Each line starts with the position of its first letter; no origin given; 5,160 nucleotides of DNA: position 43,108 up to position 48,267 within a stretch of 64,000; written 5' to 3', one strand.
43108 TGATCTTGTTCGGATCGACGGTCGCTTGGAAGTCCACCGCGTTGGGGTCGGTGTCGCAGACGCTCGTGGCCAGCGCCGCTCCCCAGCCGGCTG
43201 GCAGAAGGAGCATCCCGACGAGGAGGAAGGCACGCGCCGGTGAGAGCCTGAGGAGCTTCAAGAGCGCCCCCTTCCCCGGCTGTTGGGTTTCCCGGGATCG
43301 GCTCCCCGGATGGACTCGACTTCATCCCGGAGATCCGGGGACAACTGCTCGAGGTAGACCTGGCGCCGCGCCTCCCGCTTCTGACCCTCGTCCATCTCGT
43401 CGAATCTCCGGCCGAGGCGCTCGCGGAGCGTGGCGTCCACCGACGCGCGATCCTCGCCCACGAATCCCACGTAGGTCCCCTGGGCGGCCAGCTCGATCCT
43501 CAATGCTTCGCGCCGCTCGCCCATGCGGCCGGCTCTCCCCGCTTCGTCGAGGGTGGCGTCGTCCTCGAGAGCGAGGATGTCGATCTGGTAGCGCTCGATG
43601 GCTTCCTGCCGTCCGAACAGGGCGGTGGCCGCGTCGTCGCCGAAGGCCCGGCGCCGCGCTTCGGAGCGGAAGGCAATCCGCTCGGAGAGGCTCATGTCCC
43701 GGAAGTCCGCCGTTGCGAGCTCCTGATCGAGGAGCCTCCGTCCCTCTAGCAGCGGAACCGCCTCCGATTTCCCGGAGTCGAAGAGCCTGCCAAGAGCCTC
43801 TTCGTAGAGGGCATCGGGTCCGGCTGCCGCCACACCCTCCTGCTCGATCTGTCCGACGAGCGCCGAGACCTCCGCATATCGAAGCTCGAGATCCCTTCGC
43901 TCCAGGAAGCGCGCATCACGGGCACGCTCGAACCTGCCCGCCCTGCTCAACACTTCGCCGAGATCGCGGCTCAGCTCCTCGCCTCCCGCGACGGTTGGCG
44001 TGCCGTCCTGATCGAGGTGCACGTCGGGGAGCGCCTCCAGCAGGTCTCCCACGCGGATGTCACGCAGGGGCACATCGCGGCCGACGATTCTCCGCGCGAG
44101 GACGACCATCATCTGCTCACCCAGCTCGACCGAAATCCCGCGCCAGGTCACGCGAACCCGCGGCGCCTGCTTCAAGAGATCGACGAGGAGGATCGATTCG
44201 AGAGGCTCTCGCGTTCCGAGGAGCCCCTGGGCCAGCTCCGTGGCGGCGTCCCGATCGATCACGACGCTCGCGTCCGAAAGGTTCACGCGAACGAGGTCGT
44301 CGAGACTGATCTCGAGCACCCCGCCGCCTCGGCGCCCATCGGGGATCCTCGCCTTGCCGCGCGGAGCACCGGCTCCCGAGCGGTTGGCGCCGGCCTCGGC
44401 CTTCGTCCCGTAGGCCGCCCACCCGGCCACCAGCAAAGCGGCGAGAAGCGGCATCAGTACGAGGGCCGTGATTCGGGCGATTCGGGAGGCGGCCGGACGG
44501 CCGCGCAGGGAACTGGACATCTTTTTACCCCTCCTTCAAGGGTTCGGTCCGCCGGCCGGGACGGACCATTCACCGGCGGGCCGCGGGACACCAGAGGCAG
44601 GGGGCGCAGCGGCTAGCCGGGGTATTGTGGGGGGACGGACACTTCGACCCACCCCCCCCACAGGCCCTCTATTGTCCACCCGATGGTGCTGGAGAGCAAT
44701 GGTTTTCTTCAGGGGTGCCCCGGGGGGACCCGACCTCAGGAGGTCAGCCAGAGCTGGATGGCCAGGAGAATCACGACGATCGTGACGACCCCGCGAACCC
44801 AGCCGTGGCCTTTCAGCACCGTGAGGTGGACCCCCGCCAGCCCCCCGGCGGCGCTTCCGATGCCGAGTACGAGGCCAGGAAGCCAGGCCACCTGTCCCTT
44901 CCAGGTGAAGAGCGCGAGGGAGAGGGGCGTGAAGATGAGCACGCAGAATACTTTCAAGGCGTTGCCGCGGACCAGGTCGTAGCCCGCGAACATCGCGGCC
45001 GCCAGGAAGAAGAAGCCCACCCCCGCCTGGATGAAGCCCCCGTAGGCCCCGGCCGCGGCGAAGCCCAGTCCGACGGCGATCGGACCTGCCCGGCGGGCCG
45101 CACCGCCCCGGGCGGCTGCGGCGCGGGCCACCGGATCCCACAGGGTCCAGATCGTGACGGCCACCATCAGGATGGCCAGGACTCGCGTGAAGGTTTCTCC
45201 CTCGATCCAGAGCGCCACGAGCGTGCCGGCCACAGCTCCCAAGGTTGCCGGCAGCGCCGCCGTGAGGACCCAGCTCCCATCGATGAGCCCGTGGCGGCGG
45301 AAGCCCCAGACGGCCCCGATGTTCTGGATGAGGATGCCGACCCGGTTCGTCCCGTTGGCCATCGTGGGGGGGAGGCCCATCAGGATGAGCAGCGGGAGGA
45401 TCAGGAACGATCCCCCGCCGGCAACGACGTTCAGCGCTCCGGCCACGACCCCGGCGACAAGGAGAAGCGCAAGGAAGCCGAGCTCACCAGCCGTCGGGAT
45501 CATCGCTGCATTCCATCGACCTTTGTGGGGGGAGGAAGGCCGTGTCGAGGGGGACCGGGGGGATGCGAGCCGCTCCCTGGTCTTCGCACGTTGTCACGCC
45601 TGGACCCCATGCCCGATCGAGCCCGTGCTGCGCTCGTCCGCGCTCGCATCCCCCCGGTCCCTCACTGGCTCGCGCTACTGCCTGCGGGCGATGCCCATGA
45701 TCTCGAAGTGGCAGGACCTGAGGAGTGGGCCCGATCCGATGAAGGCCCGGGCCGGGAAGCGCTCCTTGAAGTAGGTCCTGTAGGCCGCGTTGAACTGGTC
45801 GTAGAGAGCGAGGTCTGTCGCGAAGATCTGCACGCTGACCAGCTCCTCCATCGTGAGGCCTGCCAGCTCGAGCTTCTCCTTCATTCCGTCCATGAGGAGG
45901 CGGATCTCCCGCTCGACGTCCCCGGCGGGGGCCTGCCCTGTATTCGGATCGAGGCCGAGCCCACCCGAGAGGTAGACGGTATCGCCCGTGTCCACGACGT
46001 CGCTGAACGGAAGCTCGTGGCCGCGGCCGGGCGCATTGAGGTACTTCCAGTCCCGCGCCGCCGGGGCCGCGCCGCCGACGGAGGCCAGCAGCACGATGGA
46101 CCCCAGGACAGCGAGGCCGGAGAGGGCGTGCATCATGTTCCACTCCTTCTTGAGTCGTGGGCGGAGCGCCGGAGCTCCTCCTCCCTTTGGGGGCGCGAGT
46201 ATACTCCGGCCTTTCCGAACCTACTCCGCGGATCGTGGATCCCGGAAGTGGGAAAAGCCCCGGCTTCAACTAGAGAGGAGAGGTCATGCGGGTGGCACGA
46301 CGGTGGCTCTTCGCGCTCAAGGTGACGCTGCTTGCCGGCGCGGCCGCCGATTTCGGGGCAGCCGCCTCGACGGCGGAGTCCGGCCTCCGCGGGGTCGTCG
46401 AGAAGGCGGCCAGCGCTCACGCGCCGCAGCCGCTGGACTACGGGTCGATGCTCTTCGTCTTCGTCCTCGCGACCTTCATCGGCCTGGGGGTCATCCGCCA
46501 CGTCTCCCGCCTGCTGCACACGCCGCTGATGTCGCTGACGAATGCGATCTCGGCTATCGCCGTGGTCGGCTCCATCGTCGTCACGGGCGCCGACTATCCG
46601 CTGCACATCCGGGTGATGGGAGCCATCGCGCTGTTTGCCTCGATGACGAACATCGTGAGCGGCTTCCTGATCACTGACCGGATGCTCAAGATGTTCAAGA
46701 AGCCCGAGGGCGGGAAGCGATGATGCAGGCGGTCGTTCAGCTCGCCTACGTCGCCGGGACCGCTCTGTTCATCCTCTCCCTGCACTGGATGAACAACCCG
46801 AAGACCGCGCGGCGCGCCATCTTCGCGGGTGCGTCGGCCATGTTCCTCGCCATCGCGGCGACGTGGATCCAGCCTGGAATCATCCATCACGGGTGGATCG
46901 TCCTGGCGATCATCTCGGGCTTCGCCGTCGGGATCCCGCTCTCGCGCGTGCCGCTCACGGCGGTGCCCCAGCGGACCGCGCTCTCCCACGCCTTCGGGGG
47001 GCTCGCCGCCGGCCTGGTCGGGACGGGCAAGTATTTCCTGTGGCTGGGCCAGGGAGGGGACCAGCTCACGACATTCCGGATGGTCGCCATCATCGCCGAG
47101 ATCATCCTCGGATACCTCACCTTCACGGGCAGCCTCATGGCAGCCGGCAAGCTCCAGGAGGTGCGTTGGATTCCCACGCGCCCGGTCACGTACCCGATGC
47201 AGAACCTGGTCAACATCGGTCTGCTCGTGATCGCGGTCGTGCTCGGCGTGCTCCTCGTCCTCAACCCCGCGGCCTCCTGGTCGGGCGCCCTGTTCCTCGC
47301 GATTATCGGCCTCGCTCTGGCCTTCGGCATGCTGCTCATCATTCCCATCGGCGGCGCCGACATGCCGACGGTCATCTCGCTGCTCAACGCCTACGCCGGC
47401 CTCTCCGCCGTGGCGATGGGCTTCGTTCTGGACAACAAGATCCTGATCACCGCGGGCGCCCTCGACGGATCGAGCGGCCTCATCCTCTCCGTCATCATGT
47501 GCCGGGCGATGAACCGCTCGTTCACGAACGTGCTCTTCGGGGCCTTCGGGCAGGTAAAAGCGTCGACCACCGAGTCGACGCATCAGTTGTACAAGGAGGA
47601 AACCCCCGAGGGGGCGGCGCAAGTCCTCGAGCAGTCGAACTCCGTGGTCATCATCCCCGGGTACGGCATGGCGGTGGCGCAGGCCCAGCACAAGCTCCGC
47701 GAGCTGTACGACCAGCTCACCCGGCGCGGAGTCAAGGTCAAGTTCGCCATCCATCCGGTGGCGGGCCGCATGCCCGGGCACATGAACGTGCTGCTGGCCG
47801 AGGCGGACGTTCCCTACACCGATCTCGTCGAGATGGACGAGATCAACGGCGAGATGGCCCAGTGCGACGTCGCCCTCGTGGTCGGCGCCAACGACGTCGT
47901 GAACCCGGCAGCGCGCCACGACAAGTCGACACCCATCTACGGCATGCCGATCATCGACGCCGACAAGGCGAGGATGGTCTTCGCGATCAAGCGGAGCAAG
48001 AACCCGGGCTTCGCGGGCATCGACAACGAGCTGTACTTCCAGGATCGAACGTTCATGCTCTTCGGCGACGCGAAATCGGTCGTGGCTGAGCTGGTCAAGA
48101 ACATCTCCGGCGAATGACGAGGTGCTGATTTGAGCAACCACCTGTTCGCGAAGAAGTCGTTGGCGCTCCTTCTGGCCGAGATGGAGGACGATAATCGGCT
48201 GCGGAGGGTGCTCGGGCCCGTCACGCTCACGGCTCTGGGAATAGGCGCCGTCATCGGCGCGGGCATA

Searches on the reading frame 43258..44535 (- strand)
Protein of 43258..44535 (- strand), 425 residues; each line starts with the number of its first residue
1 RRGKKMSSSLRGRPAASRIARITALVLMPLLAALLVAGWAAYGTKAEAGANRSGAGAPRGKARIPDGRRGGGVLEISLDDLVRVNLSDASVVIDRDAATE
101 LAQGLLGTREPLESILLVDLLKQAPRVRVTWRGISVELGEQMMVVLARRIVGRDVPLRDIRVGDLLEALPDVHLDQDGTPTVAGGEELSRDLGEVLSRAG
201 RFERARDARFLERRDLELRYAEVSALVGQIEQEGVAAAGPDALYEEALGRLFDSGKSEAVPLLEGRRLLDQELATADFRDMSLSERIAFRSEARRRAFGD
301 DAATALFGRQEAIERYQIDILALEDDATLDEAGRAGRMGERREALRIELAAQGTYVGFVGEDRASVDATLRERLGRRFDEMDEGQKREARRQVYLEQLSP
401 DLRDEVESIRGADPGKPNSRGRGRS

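Call 11: search_protein_families(library=pfam, proteins=[window:43258-44535:-], max_evalue=0.01)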
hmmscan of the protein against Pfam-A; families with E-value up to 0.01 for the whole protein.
window:43258-44535:- (425 aa): 1 family
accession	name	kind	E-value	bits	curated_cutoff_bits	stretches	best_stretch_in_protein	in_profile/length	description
PF03280.19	Lipase_chap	-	1.5e-08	35.3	25.7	1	277-406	25-140/192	Proteobacterial lipase chaperone protein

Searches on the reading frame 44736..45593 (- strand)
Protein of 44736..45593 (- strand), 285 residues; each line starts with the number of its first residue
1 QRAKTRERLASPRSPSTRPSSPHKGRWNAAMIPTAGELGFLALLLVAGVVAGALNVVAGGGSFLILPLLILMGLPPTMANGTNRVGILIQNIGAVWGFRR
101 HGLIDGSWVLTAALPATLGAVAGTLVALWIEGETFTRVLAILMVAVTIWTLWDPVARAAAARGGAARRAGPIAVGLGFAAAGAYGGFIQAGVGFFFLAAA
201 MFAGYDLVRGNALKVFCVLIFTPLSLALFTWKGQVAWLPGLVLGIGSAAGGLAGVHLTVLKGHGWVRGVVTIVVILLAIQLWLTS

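Call 11: search_protein_families(library=pfam, proteins=[window:44736-45593:-], max_evalue=0.01)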
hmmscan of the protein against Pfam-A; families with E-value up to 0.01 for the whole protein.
window:44736-45593:- (285 aa): 1 family
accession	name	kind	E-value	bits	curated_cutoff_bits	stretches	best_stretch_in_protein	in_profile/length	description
PF01925.25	TauE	-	7.5e-36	124.4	32.6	1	44-281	1-237/237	Sulfite exporter TauE/SafE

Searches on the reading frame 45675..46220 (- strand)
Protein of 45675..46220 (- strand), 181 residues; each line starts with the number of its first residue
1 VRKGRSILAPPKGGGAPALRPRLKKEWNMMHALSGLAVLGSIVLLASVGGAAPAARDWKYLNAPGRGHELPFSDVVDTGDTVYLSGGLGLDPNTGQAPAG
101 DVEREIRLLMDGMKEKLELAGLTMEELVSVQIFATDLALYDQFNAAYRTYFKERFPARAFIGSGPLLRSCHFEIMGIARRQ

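Call 11: search_protein_families(library=pfam, proteins=[window:45675-46220:-], max_evalue=0.01)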
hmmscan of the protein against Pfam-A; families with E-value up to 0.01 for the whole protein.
window:45675-46220:- (181 aa): 1 family
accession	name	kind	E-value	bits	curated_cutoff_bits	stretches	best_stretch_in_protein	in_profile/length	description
PF01042.26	Ribonuc_L-PSP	-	3.1e-20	72.8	27.3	1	71-179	10-120/121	Endoribonuclease L-PSP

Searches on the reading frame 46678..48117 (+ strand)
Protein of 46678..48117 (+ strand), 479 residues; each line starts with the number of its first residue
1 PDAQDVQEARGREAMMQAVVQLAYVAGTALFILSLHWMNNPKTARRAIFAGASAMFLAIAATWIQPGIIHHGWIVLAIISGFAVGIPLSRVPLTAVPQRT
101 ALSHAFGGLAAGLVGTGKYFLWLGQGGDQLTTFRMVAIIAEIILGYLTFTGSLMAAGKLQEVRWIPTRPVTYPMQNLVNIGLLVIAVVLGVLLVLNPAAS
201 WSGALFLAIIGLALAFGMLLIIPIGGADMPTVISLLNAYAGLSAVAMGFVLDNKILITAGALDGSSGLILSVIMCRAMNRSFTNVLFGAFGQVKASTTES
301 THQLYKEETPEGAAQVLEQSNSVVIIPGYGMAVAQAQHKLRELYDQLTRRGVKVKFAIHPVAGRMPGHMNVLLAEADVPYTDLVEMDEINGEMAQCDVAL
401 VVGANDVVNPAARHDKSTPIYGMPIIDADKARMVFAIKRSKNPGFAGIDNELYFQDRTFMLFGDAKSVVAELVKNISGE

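Call 11: search_protein_families(library=pfam, proteins=[window:46678-48117:+], max_evalue=0.01)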
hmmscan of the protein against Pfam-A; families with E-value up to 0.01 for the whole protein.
window:46678-48117:+ (479 aa): 2 families
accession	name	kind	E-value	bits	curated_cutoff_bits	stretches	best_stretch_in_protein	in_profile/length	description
PF02233.22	PNTB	-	7.4e-170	566.2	31.7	1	21-474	2-455/456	NAD(P) transhydrogenase beta subunit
PF00205.28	TPP_enzyme_M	-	0.00046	20.3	30.4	0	313-405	4-87/137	Thiamine pyrophosphate enzyme, central domain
